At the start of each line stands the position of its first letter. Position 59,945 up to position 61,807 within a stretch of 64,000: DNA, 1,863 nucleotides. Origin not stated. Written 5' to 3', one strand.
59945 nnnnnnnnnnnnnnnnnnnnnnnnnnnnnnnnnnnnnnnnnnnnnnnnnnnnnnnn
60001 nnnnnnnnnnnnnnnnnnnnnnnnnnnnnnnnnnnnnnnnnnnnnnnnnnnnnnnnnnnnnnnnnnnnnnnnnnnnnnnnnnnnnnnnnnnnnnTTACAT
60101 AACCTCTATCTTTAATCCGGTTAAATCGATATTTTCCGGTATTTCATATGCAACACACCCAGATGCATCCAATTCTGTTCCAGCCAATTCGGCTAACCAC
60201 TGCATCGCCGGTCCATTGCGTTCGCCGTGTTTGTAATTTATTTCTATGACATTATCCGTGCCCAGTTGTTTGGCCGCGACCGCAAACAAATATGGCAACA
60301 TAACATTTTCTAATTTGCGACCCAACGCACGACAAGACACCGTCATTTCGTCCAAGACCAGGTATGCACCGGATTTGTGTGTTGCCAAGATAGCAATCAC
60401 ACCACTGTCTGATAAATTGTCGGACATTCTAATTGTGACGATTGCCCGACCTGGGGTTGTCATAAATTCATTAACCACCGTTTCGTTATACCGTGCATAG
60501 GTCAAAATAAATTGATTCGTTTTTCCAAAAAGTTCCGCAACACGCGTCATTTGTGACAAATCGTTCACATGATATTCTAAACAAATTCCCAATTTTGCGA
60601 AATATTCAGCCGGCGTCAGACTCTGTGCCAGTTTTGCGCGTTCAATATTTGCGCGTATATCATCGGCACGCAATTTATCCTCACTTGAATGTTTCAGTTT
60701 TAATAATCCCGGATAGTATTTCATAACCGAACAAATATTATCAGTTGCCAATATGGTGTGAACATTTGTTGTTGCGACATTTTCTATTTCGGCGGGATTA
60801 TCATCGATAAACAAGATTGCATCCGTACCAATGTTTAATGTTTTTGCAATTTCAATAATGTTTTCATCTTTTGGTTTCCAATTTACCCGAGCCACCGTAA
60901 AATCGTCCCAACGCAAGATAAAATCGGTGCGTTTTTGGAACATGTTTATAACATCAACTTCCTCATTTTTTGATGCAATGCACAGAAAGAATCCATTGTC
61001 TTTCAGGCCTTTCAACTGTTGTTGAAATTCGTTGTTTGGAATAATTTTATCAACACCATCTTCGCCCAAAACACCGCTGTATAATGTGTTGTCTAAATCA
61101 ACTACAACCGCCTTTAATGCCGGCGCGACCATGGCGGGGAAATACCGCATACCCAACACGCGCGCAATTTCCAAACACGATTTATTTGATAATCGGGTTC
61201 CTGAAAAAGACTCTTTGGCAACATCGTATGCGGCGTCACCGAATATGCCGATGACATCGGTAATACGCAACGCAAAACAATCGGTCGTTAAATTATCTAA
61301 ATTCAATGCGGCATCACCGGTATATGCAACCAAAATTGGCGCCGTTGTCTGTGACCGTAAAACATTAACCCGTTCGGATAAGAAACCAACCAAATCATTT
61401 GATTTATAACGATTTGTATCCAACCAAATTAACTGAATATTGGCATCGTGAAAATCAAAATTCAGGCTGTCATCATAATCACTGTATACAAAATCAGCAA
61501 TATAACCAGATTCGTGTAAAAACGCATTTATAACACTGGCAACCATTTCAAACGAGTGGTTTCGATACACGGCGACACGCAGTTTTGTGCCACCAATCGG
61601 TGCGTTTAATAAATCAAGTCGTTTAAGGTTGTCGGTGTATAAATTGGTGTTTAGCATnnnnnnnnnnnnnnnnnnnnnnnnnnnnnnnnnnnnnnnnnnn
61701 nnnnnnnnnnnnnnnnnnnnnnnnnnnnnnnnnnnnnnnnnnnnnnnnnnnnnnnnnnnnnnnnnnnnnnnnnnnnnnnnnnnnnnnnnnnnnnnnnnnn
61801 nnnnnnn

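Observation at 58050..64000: FkbH-like loader + stand-alone ACP + GNAT + VOC + GT-D + DUF1796 cluster: putative ACP-dependent glycan decoration pathway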

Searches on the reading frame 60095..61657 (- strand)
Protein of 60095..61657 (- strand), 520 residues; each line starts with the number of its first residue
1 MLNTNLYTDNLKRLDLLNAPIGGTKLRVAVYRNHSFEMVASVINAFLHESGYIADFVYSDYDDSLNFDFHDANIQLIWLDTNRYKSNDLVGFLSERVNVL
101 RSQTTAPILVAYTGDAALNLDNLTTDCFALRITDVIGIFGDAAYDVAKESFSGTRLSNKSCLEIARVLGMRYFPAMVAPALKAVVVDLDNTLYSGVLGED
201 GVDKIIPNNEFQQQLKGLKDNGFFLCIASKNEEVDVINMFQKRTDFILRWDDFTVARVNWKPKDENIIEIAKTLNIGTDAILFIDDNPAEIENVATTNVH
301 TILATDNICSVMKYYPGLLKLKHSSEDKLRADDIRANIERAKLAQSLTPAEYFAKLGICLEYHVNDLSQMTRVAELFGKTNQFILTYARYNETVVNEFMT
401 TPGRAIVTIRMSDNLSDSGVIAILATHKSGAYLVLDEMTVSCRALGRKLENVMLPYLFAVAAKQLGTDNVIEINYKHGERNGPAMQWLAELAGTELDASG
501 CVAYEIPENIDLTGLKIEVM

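Call 4: search_protein_families(library=pfam, proteins=[window:60095-61657:-], max_evalue=0.01)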
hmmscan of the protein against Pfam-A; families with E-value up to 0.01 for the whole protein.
window:60095-61657:- (520 aa): 2 families
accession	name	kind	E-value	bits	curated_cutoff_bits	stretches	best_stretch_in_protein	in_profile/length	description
PF00702.32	Hydrolase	-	7.9e-05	23.6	26.4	0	203-291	95-184/191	haloacid dehalogenase-like hydrolase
PF13419.12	HAD_2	-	0.00059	20.4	23.8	1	204-303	77-177/178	Haloacid dehalogenase-like hydrolase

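Call 5: search_protein_families(library=ncbifam, proteins=[window:60095-61657:-], max_evalue=0.01)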
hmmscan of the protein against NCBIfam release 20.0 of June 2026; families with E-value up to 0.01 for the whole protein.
window:60095-61657:- (520 aa): 5 families
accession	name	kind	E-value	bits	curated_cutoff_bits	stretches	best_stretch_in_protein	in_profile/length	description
TIGR01686.1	FkbH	subfamily_domain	9.3e-89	297.7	146.65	1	179-493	1-319/323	FkbH domain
TIGR01681.1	HAD-SF-IIIC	subfamily_domain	1.3e-21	77.8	35.75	1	182-295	1-129/132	HAD-IIIC family phosphatase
TIGR01662.1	HAD-SF-IIIA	subfamily_domain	0.00026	21.1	44.6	1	182-286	1-119/141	HAD-IIIA family hydrolase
TIGR01509.1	HAD-SF-IA-v3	subfamily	0.0058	16.8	29.4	0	251-303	101-153/154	HAD-IA family hydrolase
TIGR01993.1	Pyr-5-nucltdase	equivalog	0.008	16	142.9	0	201-303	79-182/183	pyrimidine 5'-nucleotidase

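Call 11: find_encoding_contigs(protein=window:60095-61657:-, flank=10000, max_places=6)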
Protein window:60095-61657:- (520 aa): 5 contigs read that carry it; 2 places shown.
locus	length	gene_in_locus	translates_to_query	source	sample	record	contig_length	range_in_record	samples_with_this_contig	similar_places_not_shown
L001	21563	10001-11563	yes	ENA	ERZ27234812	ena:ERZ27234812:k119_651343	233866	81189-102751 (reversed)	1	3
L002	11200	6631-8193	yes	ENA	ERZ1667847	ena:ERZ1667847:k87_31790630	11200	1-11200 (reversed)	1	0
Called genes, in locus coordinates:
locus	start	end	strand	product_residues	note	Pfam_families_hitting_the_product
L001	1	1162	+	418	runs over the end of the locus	PF12704:MacB_PCD, PF02687:FtsX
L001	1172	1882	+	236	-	PF00005:ABC_tran, PF13304:AAA_21 (faint)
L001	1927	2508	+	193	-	-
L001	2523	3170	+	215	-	-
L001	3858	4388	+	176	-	-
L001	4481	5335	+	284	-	PF00535:Glycos_transf_2, PF10111:Glyco_tranf_2_2, PF13641:Glyco_tranf_2_3 (weak)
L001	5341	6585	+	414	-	PF14307:Glyco_tran_WbsX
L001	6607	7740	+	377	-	PF00155:Aminotran_1_2, PF01041:DegT_DnrJ_EryC1, PF01212:Beta_elim_lyase (weak), PF00266:Aminotran_5 (faint)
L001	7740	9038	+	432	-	-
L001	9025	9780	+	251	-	PF00583:Acetyltransf_1 (faint)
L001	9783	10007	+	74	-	PF00550:PP-binding (faint)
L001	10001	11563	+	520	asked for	-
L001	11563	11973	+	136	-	PF00903:Glyoxalase, PF13669:Glyoxalase_4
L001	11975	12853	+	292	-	PF22882:GT-D-like (faint), PF08759:GT-D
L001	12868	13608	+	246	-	PF08795:DUF1796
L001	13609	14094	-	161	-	PF18454:Mtd_N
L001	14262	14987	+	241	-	PF12674:Zn_ribbon_2, PF01243:PNPOx_N, PF16242:Pyrid_ox_like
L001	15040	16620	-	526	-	PF00501:AMP-binding, PF13193:AMP-binding_C (faint)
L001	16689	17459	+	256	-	PF03372:Exo_endo_phos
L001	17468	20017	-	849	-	PF12705:PDDEXK_1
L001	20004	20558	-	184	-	PF03193:RsgA_GTPase (weak), PF00350:Dynamin_N (faint), PF01926:MMR_HSR1, PF02421:FeoB_N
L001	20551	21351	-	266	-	PF00590:TP_methylase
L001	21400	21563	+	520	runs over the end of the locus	PF04348:LppC, PF13458:Peripla_BP_6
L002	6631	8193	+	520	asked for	-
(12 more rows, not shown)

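Call 12: find_homologous_proteins(query=window:60095-61657:-)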
Query window:60095-61657:- (520 aa): 1802 proteins with E <= 0.001 among 8000 candidates; the best 120 are listed.
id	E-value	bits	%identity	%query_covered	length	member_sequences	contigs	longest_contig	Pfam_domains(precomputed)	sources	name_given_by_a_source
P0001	0.0e+0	1165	100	100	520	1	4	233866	-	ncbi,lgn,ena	-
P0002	7.5e-274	927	77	100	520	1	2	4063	-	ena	-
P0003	1.4e-267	906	76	100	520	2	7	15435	PF00702.33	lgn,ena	-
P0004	1.4e-215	735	63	100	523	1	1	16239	PF00702.33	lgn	-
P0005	6.5e-211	719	62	100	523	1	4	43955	-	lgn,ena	-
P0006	4.8e-210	716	61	100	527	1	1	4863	PF00702.33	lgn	-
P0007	8.5e-206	702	61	99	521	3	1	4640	PF00702.33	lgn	-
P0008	1.6e-204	698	60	100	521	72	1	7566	PF12689.14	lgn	-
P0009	1.5e-203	695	59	100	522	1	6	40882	PF12689.14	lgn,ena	-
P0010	2.6e-203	694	60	100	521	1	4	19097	-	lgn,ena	-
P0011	4.0e-203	693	60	100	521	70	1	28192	-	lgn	-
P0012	1.5e-201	688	59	100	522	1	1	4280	-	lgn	-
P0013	2.4e-201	688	57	100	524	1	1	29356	PF00702.33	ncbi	-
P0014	2.8e-199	681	59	100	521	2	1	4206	-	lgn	-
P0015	5.7e-199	680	60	100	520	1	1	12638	-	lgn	-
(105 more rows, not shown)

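Call 15: search_protein_families(library=ncbifam, proteins=[L001:1927-2508:+, L001:2523-3170:+, L001:3858-4388:+, L001:4481-5335:+, L001:5341-6585:+, L001:6607-7740:+, L001:7740-9038:+], max_evalue=0.01)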
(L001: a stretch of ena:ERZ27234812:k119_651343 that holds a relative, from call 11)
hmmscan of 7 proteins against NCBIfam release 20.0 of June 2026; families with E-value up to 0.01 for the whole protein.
L001:1927-2508:+ (193 aa): 0 families

L001:2523-3170:+ (215 aa): 0 families

L001:3858-4388:+ (176 aa): 0 families

L001:4481-5335:+ (284 aa): 21 families
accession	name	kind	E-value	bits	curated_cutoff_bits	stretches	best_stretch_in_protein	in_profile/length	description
NF053739.1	GlytfEpsEBac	equivalog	5.9e-32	110.7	450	1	5-215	1-212/265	glycosyltransferase EpsE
NF047683.1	TeichurnBiosyTuaG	equivalog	6.6e-21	75.1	400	1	2-119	3-118/252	teichuronic acid biosynthesis protein TuaG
NF007482.0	PRK10073.1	equivalog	4.2e-16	58.9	423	1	1-108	2-106/334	glycosyltransferase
NF050050.1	ProtGlycPglI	equivalog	7.5e-16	58.4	500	1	5-110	2-106/306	GalNAc(5)-diNAcBac-PP-undecaprenol beta-1,3-glucosyltransferase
NF041394.1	GtaseAglG_Halo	equivalog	2.5e-14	53.3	440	1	6-119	2-114/304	glucosyl-dolichyl phosphate glucuronosyltransferase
NF007453.0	PRK10018.1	equivalog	1.4e-13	51.1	382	1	1-107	2-106/280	colanic acid biosynthesis glycosyltransferase WcaA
TIGR04017.1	WcaA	equivalog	1.5e-13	51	495.75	1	2-106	2-104/279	colanic acid biosynthesis glycosyltransferase WcaA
TIGR03937.1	PgaC_IcaA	equivalog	3e-12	46.2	422.3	1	2-123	42-161/407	poly-beta-1,6-N-acetyl-D-glucosamine synthase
NF038299.1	EPS_HpsN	equivalog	4.2e-10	39.1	425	1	5-124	1-118/317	hormogonium polysaccharide biosynthesis glycosyltransferase HpsN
TIGR04440.1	glyco_TIGR04440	domain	1.3e-08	34.8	70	1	9-139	4-135/215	TIGR00180 family glycosyltransferase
TIGR04242.1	nodulat_NodC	equivalog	5e-08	32.3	550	1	3-125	46-168/395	chitooligosaccharide synthase NodC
NF038302.1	EPS_HpsE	equivalog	3.2e-07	29.6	300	1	8-126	4-125/307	hormogonium polysaccharide biosynthesis glycosyltransferase HpsE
NF041875.1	EPS_EpsD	equivalog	4.2e-07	29.7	370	1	7-115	1-107/325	exopolysaccharide biosynthesis glycosyltransferase EpsD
TIGR03111.1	glyc2_xrt_Gpos1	hypoth_equivalog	6.3e-07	28.5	363.95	1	2-124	46-168/439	TIGR03111 family XrtG-associated glycosyltransferase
NF047588.1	GlcsyltransPgfSStrep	equivalog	1.2e-05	24.7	500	1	7-109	3-107/308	glycosyltransferase PgfS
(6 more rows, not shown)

L001:5341-6585:+ (414 aa): 0 families

L001:6607-7740:+ (377 aa): 36 families (the best 25 are shown)
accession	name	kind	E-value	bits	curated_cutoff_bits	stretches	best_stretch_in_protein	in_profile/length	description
NF008687.0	PRK11706.1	equivalog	5.6e-179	594.7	375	1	1-374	1-374/375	dTDP-4-amino-4,6-dideoxygalactose transaminase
TIGR02379.1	ECA_wecE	subfamily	5.5e-171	568.4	434.85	1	1-374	1-375/376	dTDP-4-amino-4,6-dideoxy-D-glucose transaminase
TIGR03588.1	PseC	equivalog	6e-68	229.5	423.5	1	29-370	28-376/380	UDP-4-amino-4,6-dideoxy-N-acetyl-beta-L-altrosamine transaminase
NF008658.2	PRK11658.1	equivalog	4.4e-63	213.2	631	1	3-372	6-375/379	UDP-4-amino-4-deoxy-L-arabinose aminotransferase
TIGR04181.1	NHT_00031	hypoth_equivalog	9.8e-58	195.7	420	1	2-353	1-357/359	LegC family aminotransferase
NF011936.0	PRK15407.1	equivalog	5.5e-39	134.1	423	1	11-210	46-252/440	lipopolysaccharide biosynthesis protein RfbH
TIGR04427.1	PLP_DesI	equivalog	8e-39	133.8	650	1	45-214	66-233/390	dTDP-4-dehydro-6-deoxyglucose aminotransferase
NF005817.0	PRK07683.1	equivalog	1.3e-12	47.2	575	1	34-152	72-200/387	aminotransferase A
NF005816.0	PRK07682.1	equivalog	3.3e-11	42.4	620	1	47-156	90-206/390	aminotransferase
NF004621.0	PRK05957.1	equivalog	9.5e-11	41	498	1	42-155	80-202/389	pyridoxal phosphate-dependent aminotransferase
NF005855.0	PRK07777.1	equivalog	9.2e-10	38.4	553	1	45-153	87-203/391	pyridoxal phosphate-dependent aminotransferase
NF006569.0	PRK09082.1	subfamily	1.6e-09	37.3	420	1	42-152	86-202/386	methionine aminotransferase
NF006488.0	PRK08912.1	equivalog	1.8e-09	37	498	1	43-152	83-198/387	aminotransferase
NF041364.1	GntC_guanitoxin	equivalog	3e-09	36.3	415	1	47-154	61-175/356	guanitoxin biosynthesis PLP-dependent (S)-gamma-hydroxy-L-arginine cyclodehydratase GntC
NF004770.0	PRK06108.1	subfamily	1.1e-08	34.3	422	1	42-153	92-210/396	pyridoxal phosphate-dependent aminotransferase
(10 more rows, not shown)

L001:7740-9038:+ (432 aa): 0 families

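Call 16: search_protein_families(library=pfam, proteins=[L001:1927-2508:+, L001:2523-3170:+, L001:3858-4388:+, L001:4481-5335:+, L001:5341-6585:+, L001:6607-7740:+, L001:7740-9038:+], max_evalue=0.05)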
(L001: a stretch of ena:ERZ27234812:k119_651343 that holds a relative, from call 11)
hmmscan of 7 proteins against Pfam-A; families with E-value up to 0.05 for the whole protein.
L001:1927-2508:+ (193 aa): 0 families

L001:2523-3170:+ (215 aa): 0 families

L001:3858-4388:+ (176 aa): 0 families

L001:4481-5335:+ (284 aa): 3 families
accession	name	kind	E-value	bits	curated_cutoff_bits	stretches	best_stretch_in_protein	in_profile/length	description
PF00535.33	Glycos_transf_2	-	1.6e-28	100.2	23.3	1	8-166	1-164/168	Glycosyl transferase family 2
PF10111.15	Glyco_tranf_2_2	-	3.5e-10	40.3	27.3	1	8-234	1-224/276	Glycosyltransferase like family 2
PF13641.12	Glyco_tranf_2_3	-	2.5e-08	34.6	27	1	5-140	1-137/230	Glycosyltransferase like family 2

L001:5341-6585:+ (414 aa): 1 family
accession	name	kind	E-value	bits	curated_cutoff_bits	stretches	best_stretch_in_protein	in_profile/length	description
PF14307.12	Glyco_tran_WbsX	-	5.5e-110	368.6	25.1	1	69-406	1-349/350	Glycosyltransferase WbsX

L001:6607-7740:+ (377 aa): 6 families
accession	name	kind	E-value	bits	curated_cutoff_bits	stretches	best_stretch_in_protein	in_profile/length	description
PF01041.23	DegT_DnrJ_EryC1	-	2.4e-88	297.2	19.8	1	11-369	5-358/360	DegT/DnrJ/EryC1/StrS aminotransferase family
PF00155.27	Aminotran_1_2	-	6.1e-10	39.3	19.7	1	23-154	34-187/361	Aminotransferase class I and II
PF01212.27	Beta_elim_lyase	-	5.2e-06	26.4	27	1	28-203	30-221/288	Beta-eliminating lyase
PF00266.25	Aminotran_5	-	2e-05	24.2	21.5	1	50-159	65-182/371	Aminotransferase class-V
PF01053.26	Cys_Met_Meta_PP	-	4.5e-05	22.6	27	1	45-173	66-192/381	Cys/Met metabolism PLP-dependent enzyme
PF01276.26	OKR_DC_1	-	0.00023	20.5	27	1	44-108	79-143/417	Orn/Lys/Arg decarboxylase, major domain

L001:7740-9038:+ (432 aa): 0 families

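Call 21: list_cluster_members(proteins=[window:60095-61657:-, window:38861-39934:-, window:58805-59683:-, window:58050-58790:-, window:61878-62633:-, L001:7740-9038:+, L001:6607-7740:+])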
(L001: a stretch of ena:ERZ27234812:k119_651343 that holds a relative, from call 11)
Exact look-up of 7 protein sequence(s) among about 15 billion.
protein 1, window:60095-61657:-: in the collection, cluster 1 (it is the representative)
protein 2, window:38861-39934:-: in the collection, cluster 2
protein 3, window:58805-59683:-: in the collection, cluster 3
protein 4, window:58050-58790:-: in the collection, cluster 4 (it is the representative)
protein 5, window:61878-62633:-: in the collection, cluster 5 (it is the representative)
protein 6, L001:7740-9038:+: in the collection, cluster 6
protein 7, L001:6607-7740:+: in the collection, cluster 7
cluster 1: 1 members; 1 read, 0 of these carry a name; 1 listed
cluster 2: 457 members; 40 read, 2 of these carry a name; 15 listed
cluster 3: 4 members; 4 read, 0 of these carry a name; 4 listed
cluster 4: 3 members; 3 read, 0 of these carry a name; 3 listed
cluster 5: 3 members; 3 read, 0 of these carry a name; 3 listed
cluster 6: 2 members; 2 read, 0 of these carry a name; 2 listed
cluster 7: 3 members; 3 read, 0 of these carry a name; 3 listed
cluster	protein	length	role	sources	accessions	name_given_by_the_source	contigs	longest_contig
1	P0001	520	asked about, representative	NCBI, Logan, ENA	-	-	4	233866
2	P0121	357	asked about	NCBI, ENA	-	-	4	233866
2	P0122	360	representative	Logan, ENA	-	-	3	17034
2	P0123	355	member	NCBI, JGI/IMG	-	recombination protein RecA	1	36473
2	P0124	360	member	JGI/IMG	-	recombination protein RecA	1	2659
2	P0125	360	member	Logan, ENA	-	-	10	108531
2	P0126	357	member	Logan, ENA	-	-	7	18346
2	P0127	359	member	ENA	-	-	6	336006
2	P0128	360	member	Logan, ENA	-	-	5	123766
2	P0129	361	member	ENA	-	-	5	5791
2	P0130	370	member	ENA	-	-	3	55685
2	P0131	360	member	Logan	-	-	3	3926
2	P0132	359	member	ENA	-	-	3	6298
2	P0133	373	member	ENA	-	-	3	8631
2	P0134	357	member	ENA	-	-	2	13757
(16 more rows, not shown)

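Call 22: search_solved_structures(query=window:60095-61657:-, max_evalue=0.01, show_alignments=2)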
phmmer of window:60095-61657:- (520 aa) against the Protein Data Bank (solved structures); distinct sequences matched with E-value up to 0.01: 1.
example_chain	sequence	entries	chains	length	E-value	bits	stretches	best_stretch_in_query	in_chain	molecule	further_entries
3slr_A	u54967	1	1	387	1.5e-20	76.3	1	175-292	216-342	uncharacterized protein BF1531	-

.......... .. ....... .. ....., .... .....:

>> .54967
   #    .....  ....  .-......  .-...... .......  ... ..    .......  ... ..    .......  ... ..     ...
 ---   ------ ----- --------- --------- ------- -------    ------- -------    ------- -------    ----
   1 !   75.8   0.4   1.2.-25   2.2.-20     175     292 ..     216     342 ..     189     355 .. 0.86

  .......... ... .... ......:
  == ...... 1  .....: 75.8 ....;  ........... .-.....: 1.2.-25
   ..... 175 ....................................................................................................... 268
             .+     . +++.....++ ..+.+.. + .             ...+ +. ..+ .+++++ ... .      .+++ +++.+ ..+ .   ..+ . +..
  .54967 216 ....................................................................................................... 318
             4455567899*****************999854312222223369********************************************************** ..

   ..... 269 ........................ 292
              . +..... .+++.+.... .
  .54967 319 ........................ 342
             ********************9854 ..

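Call 24: find_related_loci(query=A1, collection=genome_contigs, flank=10000)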
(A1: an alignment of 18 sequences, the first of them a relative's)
Query A1 (520 aa) in genome_contigs; peptide patterns used: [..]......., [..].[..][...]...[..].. (x = any residue, [..] = any of these).
201 stretches matched a pattern; 95 encode a relative of the query (tblastn E <= 1e-3); the best 80 are kept; 79 distinct loci.
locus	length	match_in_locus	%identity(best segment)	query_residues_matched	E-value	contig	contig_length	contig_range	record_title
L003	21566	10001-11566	58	6-520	0e+0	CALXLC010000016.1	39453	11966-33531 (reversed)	MAG: uncultured Alphaproteobacteria bacterium isolate E27__bin196 genome assembly, contig: E27__k127_4425523, whole geno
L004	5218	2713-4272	54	6-519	0e+0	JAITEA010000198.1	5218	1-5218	MAG: Helicobacteraceae bacterium isolate Nm470_bin29 k119_824474, whole genome shotgun sequence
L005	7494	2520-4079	54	6-519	3e-177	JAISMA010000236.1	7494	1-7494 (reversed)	MAG: Helicobacteraceae bacterium isolate Im510_bin14 k119_3500961, whole genome shotgun sequence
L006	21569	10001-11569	51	6-519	5e-174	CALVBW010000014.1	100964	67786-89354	MAG: Candidatus Gastranaerophilales bacterium isolate E08__bin45 genome assembly, contig: E08__k127_6532368, whole genom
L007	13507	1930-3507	50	5-519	3e-167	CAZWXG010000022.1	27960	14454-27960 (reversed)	MAG TPA_asm: uncultured Acidobacteriota bacterium isolate SRP192927_co7_510 genome assembly, contig: NODE_2793_length_27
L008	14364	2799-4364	50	6-519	7e-162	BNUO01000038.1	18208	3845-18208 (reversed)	Campylobacterota bacterium MS502-29 DNA, sequence038, whole genome shotgun sequence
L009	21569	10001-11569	51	6-515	2e-158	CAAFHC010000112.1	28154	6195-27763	MAG TPA_asm: Alphaproteobacteria bacterium, isolate HGM16780, WGS project CAAFHC010000000 data, contig: SRS146812_64_k99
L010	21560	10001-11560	47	6-518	3e-155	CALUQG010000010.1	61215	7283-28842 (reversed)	MAG: Candidatus Gastranaerophilales bacterium isolate BRZ_DT__bin26 genome assembly, contig: BRZ_DT__NODE_427_length_612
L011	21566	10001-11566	47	6-518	5e-147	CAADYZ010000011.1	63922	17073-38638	MAG TPA_asm: Campylobacteraceae bacterium, isolate HGM08908, WGS project CAADYZ010000000 data, contig: ERS396357_87_k85_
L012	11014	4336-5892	46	6-518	1e-146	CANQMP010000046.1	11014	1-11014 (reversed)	MAG: Candidatus Gastranaerophilales bacterium isolate Lapin-012__bin75 genome assembly, contig: Lapin-012__NODE_6649_len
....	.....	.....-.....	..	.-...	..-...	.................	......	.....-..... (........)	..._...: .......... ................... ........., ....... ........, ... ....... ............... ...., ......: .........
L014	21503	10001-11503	49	6-500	3e-145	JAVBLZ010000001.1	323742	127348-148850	MAG: Opitutales bacterium isolate EPI_MAG_00037 c_000006547548, whole genome shotgun sequence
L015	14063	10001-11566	44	6-516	2e-145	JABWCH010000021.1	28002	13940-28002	MAG: Candidatus Brocadiia bacterium isolate MAG_51 scaffold_1535, whole genome shotgun sequence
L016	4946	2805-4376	44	2-520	6e-146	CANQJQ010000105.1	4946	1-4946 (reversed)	MAG: Candidatus Gastranaerophilales bacterium isolate Lapin-032__bin109 genome assembly, contig: Lapin-032__NODE_21151_l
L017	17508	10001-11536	44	12-520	6e-141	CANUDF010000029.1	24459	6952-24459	MAG: Candidatus Gastranaerophilales bacterium isolate chick29__bin14 genome assembly, contig: chick29__NODE_420_length_2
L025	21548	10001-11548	43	5-517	3e-127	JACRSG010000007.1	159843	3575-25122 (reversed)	Campylobacter jejuni strain GP013 Consensus_5, whole genome shotgun sequence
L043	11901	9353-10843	42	6-490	1e-115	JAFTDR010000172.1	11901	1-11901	MAG: Desulfovibrionaceae bacterium isolate RGIG3724 Goat_Rumen.Co__c1462451, whole genome shotgun sequence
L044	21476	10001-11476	42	26-510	1e-114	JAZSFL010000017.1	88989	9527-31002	MAG: Ruminiclostridium sp. isolate T1900044581_TS20190047.MAGScoT_cleanbin_000052 SGB_573_k141_1538768, whole genome sho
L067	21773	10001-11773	44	5-519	7e-104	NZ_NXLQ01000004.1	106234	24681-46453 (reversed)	Helicobacter didelphidarum strain MIT 17-337 H_sp._nov._1_17-337_4_10623412.9684, whole genome shotgun sequence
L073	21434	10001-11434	41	27-497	1e-101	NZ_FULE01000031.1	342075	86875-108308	Vibrio ruber DSM 16370 strain CECT 7878T, whole genome shotgun sequence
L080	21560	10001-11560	37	12-504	2e-97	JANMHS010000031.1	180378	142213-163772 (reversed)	MAG: Synechococcales cyanobacterium OTE_70_metabat_200 OTE_70_k141_1222156, whole genome shotgun sequence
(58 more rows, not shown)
